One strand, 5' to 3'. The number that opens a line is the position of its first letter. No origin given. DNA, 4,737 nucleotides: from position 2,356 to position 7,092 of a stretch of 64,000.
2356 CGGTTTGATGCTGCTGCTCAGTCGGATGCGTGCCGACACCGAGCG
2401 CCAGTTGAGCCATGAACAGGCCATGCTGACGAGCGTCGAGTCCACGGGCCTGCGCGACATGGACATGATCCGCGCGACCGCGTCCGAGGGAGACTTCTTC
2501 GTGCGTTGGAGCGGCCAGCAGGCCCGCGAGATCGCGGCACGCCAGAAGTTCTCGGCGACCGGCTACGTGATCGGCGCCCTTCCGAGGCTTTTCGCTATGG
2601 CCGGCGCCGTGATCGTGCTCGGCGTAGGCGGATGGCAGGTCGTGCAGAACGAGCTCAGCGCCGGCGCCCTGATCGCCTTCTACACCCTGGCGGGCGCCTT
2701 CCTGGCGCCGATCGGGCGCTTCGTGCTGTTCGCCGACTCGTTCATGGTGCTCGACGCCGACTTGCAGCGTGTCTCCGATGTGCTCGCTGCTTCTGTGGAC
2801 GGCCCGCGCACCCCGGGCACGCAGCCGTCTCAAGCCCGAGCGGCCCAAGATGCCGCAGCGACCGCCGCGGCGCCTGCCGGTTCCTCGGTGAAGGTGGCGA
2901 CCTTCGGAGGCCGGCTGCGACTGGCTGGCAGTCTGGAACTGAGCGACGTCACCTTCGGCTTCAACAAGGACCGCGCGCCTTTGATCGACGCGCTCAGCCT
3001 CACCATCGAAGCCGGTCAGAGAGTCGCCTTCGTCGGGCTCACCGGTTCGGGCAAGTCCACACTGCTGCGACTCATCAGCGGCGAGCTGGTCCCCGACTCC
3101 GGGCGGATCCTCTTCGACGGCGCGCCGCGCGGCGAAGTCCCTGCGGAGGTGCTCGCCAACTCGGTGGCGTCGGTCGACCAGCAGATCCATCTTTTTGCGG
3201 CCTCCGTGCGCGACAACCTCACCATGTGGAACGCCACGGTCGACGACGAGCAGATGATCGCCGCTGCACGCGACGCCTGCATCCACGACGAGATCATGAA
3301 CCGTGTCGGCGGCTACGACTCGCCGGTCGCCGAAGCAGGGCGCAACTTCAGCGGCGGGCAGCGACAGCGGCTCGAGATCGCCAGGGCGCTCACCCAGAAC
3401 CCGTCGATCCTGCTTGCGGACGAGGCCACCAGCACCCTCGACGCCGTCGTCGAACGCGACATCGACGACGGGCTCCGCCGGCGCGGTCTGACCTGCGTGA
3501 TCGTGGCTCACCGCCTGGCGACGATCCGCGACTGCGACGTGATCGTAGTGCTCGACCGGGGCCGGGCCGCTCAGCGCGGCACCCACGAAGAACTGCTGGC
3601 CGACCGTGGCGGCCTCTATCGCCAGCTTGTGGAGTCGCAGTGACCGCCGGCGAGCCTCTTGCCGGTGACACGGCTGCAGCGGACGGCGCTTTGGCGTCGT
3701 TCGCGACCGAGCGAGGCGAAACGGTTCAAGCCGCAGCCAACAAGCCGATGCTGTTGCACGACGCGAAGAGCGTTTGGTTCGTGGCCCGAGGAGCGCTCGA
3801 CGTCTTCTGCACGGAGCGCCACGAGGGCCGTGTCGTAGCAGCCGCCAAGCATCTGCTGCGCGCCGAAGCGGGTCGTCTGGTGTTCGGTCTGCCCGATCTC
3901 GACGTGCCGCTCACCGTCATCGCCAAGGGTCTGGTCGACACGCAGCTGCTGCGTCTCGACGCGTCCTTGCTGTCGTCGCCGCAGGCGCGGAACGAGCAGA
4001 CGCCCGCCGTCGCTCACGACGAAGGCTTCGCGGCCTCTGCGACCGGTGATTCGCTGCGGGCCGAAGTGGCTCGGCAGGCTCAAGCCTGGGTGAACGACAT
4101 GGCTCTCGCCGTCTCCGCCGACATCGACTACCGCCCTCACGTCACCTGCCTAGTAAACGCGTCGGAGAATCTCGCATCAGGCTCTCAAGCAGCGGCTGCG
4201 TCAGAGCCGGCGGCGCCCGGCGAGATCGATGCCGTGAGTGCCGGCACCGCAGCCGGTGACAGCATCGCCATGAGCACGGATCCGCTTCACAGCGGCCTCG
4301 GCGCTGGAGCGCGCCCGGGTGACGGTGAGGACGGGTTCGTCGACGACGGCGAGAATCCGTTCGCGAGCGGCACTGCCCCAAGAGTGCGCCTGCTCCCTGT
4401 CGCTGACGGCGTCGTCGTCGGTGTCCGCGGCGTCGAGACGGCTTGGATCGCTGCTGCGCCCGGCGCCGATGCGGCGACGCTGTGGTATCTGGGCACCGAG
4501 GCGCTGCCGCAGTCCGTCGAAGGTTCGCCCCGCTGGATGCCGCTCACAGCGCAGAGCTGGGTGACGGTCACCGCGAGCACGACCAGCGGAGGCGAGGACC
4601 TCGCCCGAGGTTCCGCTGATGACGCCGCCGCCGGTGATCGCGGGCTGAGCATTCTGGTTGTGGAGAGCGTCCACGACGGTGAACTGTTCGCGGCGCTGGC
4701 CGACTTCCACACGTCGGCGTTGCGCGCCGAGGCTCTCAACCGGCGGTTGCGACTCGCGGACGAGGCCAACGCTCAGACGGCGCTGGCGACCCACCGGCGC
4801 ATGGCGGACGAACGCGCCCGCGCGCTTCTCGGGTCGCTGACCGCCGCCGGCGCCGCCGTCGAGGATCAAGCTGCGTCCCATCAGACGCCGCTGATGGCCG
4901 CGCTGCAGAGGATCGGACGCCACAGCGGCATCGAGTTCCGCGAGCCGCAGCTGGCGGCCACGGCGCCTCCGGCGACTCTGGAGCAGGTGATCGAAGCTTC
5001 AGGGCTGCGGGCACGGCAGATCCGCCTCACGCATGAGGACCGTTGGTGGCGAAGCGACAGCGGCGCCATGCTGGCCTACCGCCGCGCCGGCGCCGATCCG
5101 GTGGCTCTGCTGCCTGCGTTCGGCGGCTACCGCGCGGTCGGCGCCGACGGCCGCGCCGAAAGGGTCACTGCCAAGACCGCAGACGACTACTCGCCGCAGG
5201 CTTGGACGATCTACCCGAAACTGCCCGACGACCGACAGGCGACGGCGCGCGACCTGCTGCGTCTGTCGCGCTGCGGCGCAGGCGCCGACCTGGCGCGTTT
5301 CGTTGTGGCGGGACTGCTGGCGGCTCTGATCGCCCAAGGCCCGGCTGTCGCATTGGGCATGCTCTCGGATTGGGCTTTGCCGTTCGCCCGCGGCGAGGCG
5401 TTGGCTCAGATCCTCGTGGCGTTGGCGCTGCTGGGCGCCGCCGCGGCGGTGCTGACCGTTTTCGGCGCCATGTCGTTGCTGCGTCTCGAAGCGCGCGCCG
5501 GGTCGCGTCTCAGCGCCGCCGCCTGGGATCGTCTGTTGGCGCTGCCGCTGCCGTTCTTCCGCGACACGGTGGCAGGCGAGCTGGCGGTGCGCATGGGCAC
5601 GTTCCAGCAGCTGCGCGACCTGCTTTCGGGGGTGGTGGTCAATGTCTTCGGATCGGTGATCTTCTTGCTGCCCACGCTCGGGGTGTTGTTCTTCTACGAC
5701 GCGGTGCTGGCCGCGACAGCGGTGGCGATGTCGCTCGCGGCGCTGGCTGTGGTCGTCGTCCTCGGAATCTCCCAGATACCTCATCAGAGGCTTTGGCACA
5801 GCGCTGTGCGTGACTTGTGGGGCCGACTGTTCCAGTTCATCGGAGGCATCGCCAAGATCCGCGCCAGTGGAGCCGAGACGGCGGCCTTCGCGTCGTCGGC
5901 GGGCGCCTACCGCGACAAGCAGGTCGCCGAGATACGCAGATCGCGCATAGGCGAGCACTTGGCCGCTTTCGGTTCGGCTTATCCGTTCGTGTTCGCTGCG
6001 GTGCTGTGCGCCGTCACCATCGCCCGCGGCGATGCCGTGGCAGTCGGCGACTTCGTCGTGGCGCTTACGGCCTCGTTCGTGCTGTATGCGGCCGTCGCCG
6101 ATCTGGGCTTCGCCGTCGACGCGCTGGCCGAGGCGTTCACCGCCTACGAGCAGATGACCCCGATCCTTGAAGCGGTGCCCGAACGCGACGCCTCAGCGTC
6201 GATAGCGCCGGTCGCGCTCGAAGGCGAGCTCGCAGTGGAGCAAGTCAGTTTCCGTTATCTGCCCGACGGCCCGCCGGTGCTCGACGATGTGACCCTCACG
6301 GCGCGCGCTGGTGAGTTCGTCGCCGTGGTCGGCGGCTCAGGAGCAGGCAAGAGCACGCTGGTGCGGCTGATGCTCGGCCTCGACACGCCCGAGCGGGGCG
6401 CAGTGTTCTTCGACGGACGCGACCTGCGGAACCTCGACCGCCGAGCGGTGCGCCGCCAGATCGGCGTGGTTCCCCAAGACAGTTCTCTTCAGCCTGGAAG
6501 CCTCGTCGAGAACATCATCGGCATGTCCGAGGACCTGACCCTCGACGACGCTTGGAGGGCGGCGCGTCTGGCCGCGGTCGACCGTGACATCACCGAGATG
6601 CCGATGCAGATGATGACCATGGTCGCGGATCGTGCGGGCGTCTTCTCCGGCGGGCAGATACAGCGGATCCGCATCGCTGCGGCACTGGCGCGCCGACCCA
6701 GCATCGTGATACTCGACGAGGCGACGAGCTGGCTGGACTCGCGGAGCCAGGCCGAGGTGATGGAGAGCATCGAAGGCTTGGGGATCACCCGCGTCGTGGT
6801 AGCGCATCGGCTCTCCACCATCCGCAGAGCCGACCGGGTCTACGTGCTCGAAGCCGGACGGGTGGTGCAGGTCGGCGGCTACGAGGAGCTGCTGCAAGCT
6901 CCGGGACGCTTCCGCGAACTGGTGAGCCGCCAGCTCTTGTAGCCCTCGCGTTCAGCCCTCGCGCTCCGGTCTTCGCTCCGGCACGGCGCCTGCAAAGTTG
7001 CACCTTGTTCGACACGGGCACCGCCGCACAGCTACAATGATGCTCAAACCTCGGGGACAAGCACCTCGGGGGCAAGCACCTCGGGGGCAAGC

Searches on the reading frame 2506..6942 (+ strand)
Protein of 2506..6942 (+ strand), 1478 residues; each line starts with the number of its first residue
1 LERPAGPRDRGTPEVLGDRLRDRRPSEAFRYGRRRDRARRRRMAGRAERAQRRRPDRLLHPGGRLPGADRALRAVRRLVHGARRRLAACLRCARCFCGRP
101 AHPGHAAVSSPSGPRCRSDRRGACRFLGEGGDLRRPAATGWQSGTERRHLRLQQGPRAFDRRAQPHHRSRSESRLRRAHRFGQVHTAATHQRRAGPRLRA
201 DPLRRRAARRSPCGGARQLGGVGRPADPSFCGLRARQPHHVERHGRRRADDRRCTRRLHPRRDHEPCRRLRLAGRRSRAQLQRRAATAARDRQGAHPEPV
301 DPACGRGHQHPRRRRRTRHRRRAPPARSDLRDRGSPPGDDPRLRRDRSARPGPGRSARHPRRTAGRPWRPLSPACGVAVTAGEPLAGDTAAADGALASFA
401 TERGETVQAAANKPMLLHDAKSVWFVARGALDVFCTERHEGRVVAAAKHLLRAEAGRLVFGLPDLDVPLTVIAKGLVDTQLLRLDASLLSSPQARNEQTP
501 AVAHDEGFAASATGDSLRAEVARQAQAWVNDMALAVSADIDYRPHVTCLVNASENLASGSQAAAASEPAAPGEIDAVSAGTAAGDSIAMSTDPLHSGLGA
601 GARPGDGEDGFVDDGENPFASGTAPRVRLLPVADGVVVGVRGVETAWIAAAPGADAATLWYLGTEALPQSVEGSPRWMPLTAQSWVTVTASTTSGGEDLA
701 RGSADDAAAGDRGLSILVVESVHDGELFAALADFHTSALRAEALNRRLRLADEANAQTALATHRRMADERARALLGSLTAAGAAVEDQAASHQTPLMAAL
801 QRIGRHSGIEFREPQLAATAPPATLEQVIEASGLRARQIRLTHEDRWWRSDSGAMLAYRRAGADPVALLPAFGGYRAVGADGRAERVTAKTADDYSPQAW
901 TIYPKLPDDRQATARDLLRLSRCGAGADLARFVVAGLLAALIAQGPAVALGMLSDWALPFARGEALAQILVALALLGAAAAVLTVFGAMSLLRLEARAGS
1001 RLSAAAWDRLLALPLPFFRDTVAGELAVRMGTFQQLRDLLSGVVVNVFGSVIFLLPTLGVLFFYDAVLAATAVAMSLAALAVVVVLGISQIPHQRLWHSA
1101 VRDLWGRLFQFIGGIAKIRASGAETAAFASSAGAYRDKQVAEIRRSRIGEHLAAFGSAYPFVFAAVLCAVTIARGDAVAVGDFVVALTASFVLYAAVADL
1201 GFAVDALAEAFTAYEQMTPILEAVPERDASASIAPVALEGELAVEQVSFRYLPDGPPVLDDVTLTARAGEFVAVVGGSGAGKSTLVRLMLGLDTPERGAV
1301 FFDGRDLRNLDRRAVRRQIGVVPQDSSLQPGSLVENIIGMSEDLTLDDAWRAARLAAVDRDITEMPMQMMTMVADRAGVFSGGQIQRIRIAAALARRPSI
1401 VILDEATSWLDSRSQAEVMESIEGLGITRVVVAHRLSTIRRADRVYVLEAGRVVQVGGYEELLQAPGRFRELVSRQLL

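Call 10: search_protein_families(library=pfam, proteins=[window:2506-6942:+])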
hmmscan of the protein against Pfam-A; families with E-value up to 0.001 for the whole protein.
window:2506-6942:+ (1478 aa): 3 families
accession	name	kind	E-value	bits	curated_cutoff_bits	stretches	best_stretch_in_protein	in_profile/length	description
PF00005.33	ABC_tran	-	2.3e-30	106.4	25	1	1259-1408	1-137/137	ABC transporter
PF00664.28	ABC_membrane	-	2.2e-13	50.9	28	1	934-1196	6-273/274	ABC transporter transmembrane region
PF13191.12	AAA_16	-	5.9e-05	24.1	32.6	1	1267-1416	20-150/167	AAA ATPase domain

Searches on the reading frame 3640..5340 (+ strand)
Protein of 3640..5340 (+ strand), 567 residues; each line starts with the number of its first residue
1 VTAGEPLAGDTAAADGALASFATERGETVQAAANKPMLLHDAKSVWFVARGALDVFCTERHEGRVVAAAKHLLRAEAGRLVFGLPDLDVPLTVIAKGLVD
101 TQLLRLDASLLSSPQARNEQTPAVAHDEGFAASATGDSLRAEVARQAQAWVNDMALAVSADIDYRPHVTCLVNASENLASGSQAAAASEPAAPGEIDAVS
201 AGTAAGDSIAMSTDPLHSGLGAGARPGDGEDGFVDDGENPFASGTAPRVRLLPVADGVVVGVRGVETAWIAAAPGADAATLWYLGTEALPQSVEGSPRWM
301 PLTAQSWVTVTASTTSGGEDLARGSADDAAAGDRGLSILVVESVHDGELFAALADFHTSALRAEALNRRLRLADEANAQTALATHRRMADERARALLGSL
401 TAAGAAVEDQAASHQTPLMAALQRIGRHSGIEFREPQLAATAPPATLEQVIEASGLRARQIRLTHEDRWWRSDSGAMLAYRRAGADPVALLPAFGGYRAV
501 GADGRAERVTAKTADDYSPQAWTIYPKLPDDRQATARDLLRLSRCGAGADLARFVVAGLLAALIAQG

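Call 34: search_protein_families(library=pfam, proteins=[window:3640-5100:+], max_evalue=10)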
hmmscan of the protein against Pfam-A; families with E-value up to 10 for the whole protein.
window:3640-5100:+ (487 aa): 0 families

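Call 50: search_solved_structures(query=window:3640-5340:+, max_evalue=10, show_alignments=0)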
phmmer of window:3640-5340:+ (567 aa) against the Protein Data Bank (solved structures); distinct sequences matched with E-value up to 10: 1.
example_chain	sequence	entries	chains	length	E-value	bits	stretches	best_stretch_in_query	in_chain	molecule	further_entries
8htu_E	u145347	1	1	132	0.42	12.6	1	400-485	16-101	Photosystem I reaction center subunit IV, chloroplastic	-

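Call 51: find_homologous_proteins(query=window:3640-5340:+, max_evalue=0.001)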
Query window:3640-5340:+ (567 aa): 40 proteins with E <= 0.001 among 8000 candidates.
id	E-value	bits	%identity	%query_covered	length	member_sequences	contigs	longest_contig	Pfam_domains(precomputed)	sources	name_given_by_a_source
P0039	1.5e-149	517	61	58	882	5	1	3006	PF00005.34,PF00664.29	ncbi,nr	ncbi:MAG: ATP-binding cassette domain-containing protein, partial [bacterium]|nr:ATP-binding cassett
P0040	1.7e-127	445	52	56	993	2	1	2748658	PF00005.34,PF00664.29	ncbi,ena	-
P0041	3.6e-119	417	46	97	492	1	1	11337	-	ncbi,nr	ncbi:MAG: hypothetical protein OXT07_02045, partial [bacterium]|nr:hypothetical protein [bacterium]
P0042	1.4e-109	386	49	52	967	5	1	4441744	PF00005.34,PF00664.29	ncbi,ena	-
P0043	3.7e-67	246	42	53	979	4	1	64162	PF00005.34,PF00664.29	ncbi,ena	-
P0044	3.7e-66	242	43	54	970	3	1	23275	PF00005.34,PF00664.29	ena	-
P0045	6.3e-66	241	43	54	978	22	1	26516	PF00005.34,PF00664.29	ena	-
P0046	2.1e-64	236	42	50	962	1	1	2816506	PF00005.34,PF00664.29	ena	-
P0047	1.3e-62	231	41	53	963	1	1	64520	PF00005.34,PF00664.29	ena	-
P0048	2.3e-61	226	39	50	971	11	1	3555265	PF00005.34,PF00664.29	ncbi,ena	-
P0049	6.9e-61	225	38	50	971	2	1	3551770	PF00005.34,PF00664.29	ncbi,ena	-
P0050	1.5e-56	210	40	47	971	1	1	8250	PF00005.34,PF00664.29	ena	-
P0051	1.9e-56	210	44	52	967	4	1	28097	PF00005.34,PF00664.29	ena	-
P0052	4.6e-56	209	39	54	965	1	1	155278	PF00005.34,PF00664.29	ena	-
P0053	1.2e-55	208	38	53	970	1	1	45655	PF00005.34,PF00664.29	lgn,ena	-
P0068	1.3e-48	184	40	51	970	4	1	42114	PF00005.34,PF00664.29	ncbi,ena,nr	ncbi:MAG: NHLP bacteriocin export ABC transporter permease/ATPase subunit [Acidobacteria bacterium]|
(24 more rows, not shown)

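Call 52: find_encoding_contigs(protein=P0068, flank=8000, max_places=2)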
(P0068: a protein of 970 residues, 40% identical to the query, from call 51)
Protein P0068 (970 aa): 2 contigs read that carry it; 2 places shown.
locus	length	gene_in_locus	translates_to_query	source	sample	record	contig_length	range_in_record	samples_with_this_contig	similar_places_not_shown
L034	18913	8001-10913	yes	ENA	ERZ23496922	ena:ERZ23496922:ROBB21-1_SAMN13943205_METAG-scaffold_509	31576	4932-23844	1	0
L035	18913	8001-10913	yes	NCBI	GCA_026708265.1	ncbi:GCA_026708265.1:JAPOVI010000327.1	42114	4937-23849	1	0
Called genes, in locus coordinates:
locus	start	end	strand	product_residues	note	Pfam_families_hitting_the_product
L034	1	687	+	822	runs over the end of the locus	PF12704:MacB_PCD, PF02687:FtsX, PF12704:MacB_PCD, PF02687:FtsX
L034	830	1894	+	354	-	PF00487:FA_desaturase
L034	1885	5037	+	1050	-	PF00873:ACR_tran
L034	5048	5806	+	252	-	-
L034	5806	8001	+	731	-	PF03412:Peptidase_C39, PF00664:ABC_membrane, PF00005:ABC_tran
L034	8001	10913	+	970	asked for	PF00664:ABC_membrane, PF00005:ABC_tran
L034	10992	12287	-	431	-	PF01565:FAD_binding_4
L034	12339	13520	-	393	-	PF02515:CoA_transf_3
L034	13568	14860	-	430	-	PF02515:CoA_transf_3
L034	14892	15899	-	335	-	-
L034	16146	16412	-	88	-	PF02979:NHase_alpha (weak)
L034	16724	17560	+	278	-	PF03740:PdxJ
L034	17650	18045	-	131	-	PF00903:Glyoxalase, PF13669:Glyoxalase_4 (weak)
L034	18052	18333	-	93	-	PF12840:HTH_20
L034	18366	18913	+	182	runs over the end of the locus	-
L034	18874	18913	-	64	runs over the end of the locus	-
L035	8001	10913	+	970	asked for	PF00664:ABC_membrane, PF00005:ABC_tran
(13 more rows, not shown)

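Call 53: find_encoding_contigs(protein=P0043, flank=8000, max_places=2)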
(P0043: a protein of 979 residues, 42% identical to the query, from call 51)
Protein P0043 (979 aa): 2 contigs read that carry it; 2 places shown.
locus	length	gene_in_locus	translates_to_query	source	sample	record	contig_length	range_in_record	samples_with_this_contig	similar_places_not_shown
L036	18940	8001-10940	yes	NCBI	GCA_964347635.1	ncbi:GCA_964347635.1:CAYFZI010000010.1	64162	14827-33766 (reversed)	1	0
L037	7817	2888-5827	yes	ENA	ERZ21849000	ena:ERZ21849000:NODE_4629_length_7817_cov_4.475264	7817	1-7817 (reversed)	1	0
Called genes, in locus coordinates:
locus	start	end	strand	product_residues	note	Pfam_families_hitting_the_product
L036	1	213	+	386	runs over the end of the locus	PF00072:Response_reg, PF07228:SpoIIE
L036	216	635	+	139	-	PF13581:HATPase_c_2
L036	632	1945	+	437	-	PF13433:Peripla_BP_5, PF13458:Peripla_BP_6, PF01094:ANF_receptor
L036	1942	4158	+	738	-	PF00672:HAMP, PF00512:HisKA, PF02518:HATPase_c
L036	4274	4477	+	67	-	-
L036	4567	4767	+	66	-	-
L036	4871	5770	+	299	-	PF25919:BSH_CusB (weak)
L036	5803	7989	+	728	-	PF03412:Peptidase_C39, PF00664:ABC_membrane, PF00005:ABC_tran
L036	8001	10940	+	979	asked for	PF00664:ABC_membrane, PF00005:ABC_tran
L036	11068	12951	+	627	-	PF13365:Trypsin_2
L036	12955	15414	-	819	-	PF03176:MMPL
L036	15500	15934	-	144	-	PF07291:MauE, PF07681:DoxX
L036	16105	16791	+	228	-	-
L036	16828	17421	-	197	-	PF04234:CopC (weak)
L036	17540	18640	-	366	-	PF01168:Ala_racemase_N, PF00842:Ala_racemase_C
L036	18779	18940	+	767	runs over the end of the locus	PF01464:SLT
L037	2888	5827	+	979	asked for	PF00664:ABC_membrane, PF00005:ABC_tran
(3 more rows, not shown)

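Call 54: find_encoding_contigs(protein=P0048, flank=8000, max_places=2)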
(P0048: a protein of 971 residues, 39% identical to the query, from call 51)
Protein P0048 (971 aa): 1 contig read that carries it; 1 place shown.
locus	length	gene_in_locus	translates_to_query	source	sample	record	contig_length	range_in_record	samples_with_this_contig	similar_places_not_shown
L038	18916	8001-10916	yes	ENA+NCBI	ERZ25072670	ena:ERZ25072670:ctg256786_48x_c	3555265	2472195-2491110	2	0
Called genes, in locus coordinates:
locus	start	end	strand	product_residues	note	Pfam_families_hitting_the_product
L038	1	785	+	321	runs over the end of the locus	-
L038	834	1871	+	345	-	PF03417:AAT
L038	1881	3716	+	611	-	-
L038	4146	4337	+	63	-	-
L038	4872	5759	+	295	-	PF25919:BSH_CusB (faint), PF00364:Biotin_lipoyl (faint), PF25973:BSH_CzcB (weak)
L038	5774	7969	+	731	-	PF03412:Peptidase_C39, PF00664:ABC_membrane, PF00005:ABC_tran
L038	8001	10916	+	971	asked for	PF00664:ABC_membrane, PF00005:ABC_tran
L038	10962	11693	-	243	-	PF01135:PCMT (weak), PF13489:Methyltransf_23, PF01209:Ubie_methyltran, PF13649:Methyltransf_25, PF13847:Methyltransf_31, PF08241:Methyltransf_11, PF08242:Methyltransf_12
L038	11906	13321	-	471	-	PF00206:Lyase_1, PF14698:ASL_C2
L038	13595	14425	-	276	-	PF24741:AlkZ-rel, PF06224:AlkZ-like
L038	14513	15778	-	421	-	PF00764:Arginosuc_synth, PF20979:Arginosuc_syn_C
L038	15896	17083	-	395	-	PF00202:Aminotran_3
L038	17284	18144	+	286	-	PF01261:AP_endonuc_2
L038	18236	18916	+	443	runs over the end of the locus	PF01041:DegT_DnrJ_EryC1, PF01053:Cys_Met_Meta_PP (weak)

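Call 70: predict_structure(alignment_id=A3)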
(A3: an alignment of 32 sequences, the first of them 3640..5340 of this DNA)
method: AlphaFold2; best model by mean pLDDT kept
length: 567 residues; sequences in the alignment: 32
mean_pLDDT: 79.0   pTM: 0.63
mean pLDDT of the five models: 79.0, 76.8, 76.5, 76.5, 75.3
residues with pLDDT >= 90: 284; 70-90: 128; 50-70: 67; < 50: 88
segments of 3 or more residues with pLDDT < 50: 1-9, 182-238, 316-319, 321-326, 328-332, 409-414
pLDDT, mean of each block of 10 residues (from residue 1): 42 76 94 89 96 96 93 97 95 96 95 65 57 77 94 96 93 73 46 31 28 33 35 45 68 92 89 83 92 85 95 58 48 71 84 95 94 91 91 83 56 72 93 91 93 94 90 91 95 94 93 96 90 83 73 71 58
secondary structure, 60 per line:
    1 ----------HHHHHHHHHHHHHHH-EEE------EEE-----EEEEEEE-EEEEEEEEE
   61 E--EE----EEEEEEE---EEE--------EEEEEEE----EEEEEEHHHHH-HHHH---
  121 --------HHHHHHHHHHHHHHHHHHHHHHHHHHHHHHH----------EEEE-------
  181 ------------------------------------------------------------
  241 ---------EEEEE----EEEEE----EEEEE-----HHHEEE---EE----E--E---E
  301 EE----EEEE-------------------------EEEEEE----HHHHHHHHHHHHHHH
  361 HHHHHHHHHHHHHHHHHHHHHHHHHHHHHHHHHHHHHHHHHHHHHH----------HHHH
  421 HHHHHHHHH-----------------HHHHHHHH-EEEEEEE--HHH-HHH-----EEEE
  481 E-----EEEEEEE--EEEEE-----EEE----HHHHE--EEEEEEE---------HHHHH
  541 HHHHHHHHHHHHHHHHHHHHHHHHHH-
elements in order: H11-25 E27-29 E36-38 E44-50 E52-61 E70-76 E80-82 E91-97 E102-107 H108-112 H114-117 H129-159 E170-173 E250-254 E259-263 E268-272 E281-283 E300-302 E307-310 E336-341 H346-406 H417-429 H447-454 E456-462 E477-481 E487-493 E496-500 E506-508 H513-516 E520-526 H536-566

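Call 72: fold_search(model_id=the predicted structure, library=pdb)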
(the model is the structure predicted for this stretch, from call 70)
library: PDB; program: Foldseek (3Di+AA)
matches with E <= 10: 1246; with E <= 0.001: 17
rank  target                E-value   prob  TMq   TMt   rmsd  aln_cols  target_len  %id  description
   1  6rsx                  1.3e-04  0.99  0.15  0.28  15.3       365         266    9  Regulatory Subunit of cAMP-dependant Protein Kinase A from Euglena gracilis at 1.6 A resolution (released 2020-10-28)
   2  3tnp_B                4.7e-04  0.77  0.10  0.18  20.9       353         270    8  Structure and Allostery of the PKA RIIb Tetrameric Holoenzyme (released 2012-02-01)
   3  3e6b_A                5.9e-04  1.00  0.13  0.34   2.9        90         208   17  OCPA complexed CprK (C200S) (released 2008-09-30)
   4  2h6b_B                5.9e-04  1.00  0.15  0.33   7.8       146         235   15  Crystal structure of oxidized CprK in complex with o-chlorophenolacetic acid (released 2006-07-04)
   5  3e6d_A                6.6e-04  1.00  0.15  0.38   7.7       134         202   17  Crystal Structure of CprK C200S (released 2008-09-30)
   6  4wbb_A                6.6e-04  0.72  0.10  0.18  20.4       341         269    8  Single Turnover Autophosphorylation Cycle of the PKA RIIb Holoenzyme (released 2015-05-20)
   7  3e6b_B                7.0e-04  1.00  0.15  0.37   8.5       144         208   17  OCPA complexed CprK (C200S) (released 2008-09-30)
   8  3j4q_B                7.0e-04  0.63  0.09  0.13  21.7       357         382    6  Pseudo-atomic model of the AKAP18-PKA complex in a bent conformation derived from electron microscopy (released 2013-11-13)
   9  4ev0_A                7.4e-04  1.00  0.12  0.29   4.0        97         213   20  Crystal Structure of Thermus thermophilus Catabolite Activator Protein (released 2012-06-20)
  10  3e5u_B                7.4e-04  1.00  0.15  0.36   7.9       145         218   13  OCPA complexed CprK (C200S) (released 2008-09-30)
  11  7ff9_B                7.4e-04  0.99  0.13  0.34  11.7       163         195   13  Pseudomonas aeruginosa Virulence Factor Regulator with cAMP ligand and Cl(triethylphosphine)gold(I) (released 2022-07-27)
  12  4ev0_D                7.8e-04  1.00  0.12  0.28   4.1        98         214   17  Crystal Structure of Thermus thermophilus Catabolite Activator Protein (released 2012-06-20)
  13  2qvs_B                7.8e-04  0.63  0.09  0.16  21.7       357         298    6  Crystal Structure of Type IIa Holoenzyme of cAMP-dependent Protein Kinase (released 2007-10-23)
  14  6no7_B                8.8e-04  0.80  0.11  0.19  21.0       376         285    9  Crystal Structure of the full-length wild-type PKA RIa Holoenzyme (released 2019-07-24)
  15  3e5u_D                9.3e-04  1.00  0.15  0.36   8.0       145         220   13  OCPA complexed CprK (C200S) (released 2008-09-30)
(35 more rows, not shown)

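Call 81: find_related_loci(query=A3, collection=metagenome_contigs, flank=7000)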
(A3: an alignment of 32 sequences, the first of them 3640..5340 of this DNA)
Query A3 (567 aa) in metagenome_contigs; peptide patterns used: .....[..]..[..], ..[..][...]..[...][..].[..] (x = any residue, [..] = any of these).
247 stretches matched a pattern; 55 encode a relative of the query (tblastn E <= 1e-3); 53 distinct loci.
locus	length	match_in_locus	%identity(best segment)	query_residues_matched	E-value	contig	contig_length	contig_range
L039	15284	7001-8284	40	18-566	5e-53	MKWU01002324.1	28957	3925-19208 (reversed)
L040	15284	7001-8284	40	18-566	5e-53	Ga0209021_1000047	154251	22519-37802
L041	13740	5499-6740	46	18-555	7e-50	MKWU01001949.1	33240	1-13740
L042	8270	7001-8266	38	17-555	3e-48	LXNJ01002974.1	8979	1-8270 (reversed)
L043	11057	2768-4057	43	10-561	2e-45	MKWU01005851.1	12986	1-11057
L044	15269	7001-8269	40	17-557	6e-45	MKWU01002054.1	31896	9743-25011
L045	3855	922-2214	40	17-564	6e-45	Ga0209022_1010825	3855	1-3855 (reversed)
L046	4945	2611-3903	42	17-564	3e-44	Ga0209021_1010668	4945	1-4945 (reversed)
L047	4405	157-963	40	259-553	2e-44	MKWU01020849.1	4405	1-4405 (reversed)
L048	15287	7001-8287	35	18-566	7e-42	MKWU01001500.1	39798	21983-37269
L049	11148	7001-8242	42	26-566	7e-41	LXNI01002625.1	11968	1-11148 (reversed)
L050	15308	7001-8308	41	17-564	2e-40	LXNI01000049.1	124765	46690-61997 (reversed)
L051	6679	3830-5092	38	17-557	2e-40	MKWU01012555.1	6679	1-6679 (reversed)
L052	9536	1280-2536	40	17-554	5e-40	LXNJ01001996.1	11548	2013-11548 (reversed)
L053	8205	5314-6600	39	18-564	1e-39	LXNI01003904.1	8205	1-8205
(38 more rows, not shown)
